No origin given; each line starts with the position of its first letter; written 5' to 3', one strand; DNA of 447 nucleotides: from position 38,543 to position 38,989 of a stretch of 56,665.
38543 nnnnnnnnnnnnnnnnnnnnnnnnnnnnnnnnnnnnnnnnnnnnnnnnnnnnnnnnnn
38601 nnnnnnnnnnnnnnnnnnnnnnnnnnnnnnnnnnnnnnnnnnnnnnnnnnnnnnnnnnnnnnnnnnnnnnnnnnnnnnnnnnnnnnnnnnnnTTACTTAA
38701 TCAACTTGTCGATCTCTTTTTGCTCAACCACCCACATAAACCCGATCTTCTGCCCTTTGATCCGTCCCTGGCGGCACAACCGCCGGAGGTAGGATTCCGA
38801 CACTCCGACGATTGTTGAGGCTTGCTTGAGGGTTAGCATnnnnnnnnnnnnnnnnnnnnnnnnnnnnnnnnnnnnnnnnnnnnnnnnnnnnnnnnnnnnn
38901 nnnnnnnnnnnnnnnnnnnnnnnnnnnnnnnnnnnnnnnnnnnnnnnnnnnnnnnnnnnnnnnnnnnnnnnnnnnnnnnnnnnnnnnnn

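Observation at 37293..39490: Reverse-strand acr/aca-like accessory operon: acidic tandem-module protein and other unknowns, each followed by a copy of a 47-48-aa HTH gene, under a promoter flanked by repeated operator-like motifs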

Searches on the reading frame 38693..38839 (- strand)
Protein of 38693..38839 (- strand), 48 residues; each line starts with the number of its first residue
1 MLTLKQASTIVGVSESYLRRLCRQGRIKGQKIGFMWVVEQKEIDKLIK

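Call 5: search_protein_families(library=pfam, proteins=[window:38693-38839:-], max_evalue=0.1)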
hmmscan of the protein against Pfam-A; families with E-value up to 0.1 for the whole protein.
window:38693-38839:- (48 aa): 7 families
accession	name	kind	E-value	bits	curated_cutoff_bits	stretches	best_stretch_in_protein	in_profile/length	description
PF12728.13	HTH_17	-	3.5e-10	40.4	27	1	1-47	1-47/51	Helix-turn-helix domain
PF13338.12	AbiEi_4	-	0.00015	22.2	25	1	2-27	14-38/49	Transcriptional regulator, AbiEi antitoxin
PF02042.20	RWP-RK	-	0.00042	20.6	29.3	1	2-28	13-39/49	RWP-RK domain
PF00165.29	HTH_AraC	-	0.034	14.7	26.6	1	2-24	9-31/42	Bacterial regulatory helix-turn-helix proteins, AraC family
PF00376.29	MerR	-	0.043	14.1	28.2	1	3-27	1-25/38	MerR family regulatory protein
PF01381.28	HTH_3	-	0.046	14.2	23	1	2-25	10-33/55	Helix-turn-helix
PF13560.12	HTH_31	-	0.07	13.9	27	1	2-26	15-38/64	Helix-turn-helix domain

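Call 6: search_protein_families(library=phrogs, proteins=[window:38693-38839:-], max_evalue=0.1)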
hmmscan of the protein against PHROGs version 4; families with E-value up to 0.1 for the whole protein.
window:38693-38839:- (48 aa): 12 families
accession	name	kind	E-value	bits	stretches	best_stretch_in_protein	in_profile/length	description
phrog_1840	-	integration and excision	5.6e-07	31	1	4-46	9-52/90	excisionase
phrog_6401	-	DNA, RNA and nucleotide metabolism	9e-07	29.7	1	1-47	9-56/64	DNA binding protein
phrog_66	-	integration and excision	1.4e-05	25.9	1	1-47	93-140/412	excisionase and transcriptional regulator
phrog_2655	-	integration and excision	0.0001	23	1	2-44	115-161/181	excisionase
phrog_2907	-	integration and excision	0.0002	22.8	1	1-32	6-37/117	excisionase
phrog_19913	-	unknown function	0.00043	21.7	1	4-46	73-115/134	-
phrog_57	-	head and packaging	0.00064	20.6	1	1-30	12-41/199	terminase small subunit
phrog_6620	-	integration and excision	0.013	16.1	1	1-31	1-31/201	transposase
phrog_25900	-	transcription regulation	0.024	15.5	1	2-28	18-44/83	transcriptional regulator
phrog_10045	-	DNA, RNA and nucleotide metabolism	0.032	15.1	1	1-47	20-67/74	HTH DNA binding protein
phrog_9129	-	unknown function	0.051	14.6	1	3-28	87-112/184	-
phrog_7506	-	integration and excision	0.09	14.2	1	2-41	16-55/78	recombination directionality factor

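Call 22: find_related_loci(query=window:38693-38839:-, collection=viral_contigs, flank=5000)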
Query window:38693-38839:- (48 aa) in viral_contigs; peptide patterns used: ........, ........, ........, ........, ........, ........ (x = any residue, [..] = any of these).
86 stretches matched a pattern; 1 encode a relative of the query (tblastn E <= 1e-3); 1 distinct loci.
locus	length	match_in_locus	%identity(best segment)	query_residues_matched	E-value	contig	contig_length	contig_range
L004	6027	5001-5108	83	1-36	3e-19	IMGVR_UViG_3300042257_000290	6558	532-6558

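Call 40: find_related_loci(query=window:38693-38839:-, collection=metagenome_contigs, flank=5000)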
Query window:38693-38839:- (48 aa) in metagenome_contigs; peptide patterns used: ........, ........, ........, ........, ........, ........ (x = any residue, [..] = any of these).
600 stretches matched a pattern (row limit reached: there are more); 3 encode a relative of the query (tblastn E <= 1e-3); 3 distinct loci.
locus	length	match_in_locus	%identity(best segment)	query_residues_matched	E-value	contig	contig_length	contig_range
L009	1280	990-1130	96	1-47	5e-28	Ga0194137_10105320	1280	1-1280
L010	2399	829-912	64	12-39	2e-11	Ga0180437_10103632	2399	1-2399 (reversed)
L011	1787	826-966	38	1-47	2e-11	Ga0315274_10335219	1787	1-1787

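Call 49: search_protein_families(library=padloc, proteins=[window:38693-38839:-, L004:4057-4314:+], max_evalue=0.1)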
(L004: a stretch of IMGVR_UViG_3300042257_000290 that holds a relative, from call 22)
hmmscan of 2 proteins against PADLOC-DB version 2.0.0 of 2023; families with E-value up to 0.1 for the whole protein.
window:38693-38839:- (48 aa): 2 families
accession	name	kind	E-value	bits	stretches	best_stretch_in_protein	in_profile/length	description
PDLC04133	mad1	-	3.3e-07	28.5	1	2-48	6-52/60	mads_1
PDLC02231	AbiEi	-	0.065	11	1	1-28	20-46/280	AbiEi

L004:4057-4314:+ (85 aa): 0 families

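Call 92: search_protein_families(library=pfam, proteins=[L004:4057-4314:+, L004:4328-4999:+], max_evalue=1)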
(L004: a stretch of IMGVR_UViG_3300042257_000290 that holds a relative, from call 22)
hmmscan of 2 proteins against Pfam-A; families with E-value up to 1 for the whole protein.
L004:4057-4314:+ (85 aa): 0 families

L004:4328-4999:+ (223 aa): 2 families
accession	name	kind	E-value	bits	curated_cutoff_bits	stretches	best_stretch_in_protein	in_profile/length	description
PF15084.11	DUF4550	-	0.05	14.5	27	1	91-143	29-79/95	Domain of unknown function (DUF4550)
PF03849.19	Tfb2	-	0.16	11.3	34.5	1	99-164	109-174/358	Transcription factor Tfb2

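Call 114: search_protein_families(library=phrogs, proteins=[L004:2860-3438:-, L004:5273-5734:-], max_evalue=0.001)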
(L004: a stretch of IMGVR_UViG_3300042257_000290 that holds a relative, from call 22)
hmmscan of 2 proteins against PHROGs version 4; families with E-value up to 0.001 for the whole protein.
L004:2860-3438:- (192 aa): 1 family
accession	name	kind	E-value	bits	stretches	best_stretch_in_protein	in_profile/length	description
phrog_57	-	head and packaging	1.4e-20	75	1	11-174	3-181/199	terminase small subunit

L004:5273-5734:- (153 aa): 3 families
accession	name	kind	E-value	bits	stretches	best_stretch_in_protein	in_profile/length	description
phrog_8684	-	unknown function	2.2e-27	97.1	1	1-152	1-162/164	-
phrog_98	-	unknown function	1.6e-20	74.5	1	1-152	24-152/208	-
phrog_25196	-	unknown function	0.00014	22.6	1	2-38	1-38/122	-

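Call 124: search_solved_structures(query=window:38693-38839:-, max_evalue=1)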
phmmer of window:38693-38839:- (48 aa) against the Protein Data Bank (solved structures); distinct sequences matched with E-value up to 1: 0.
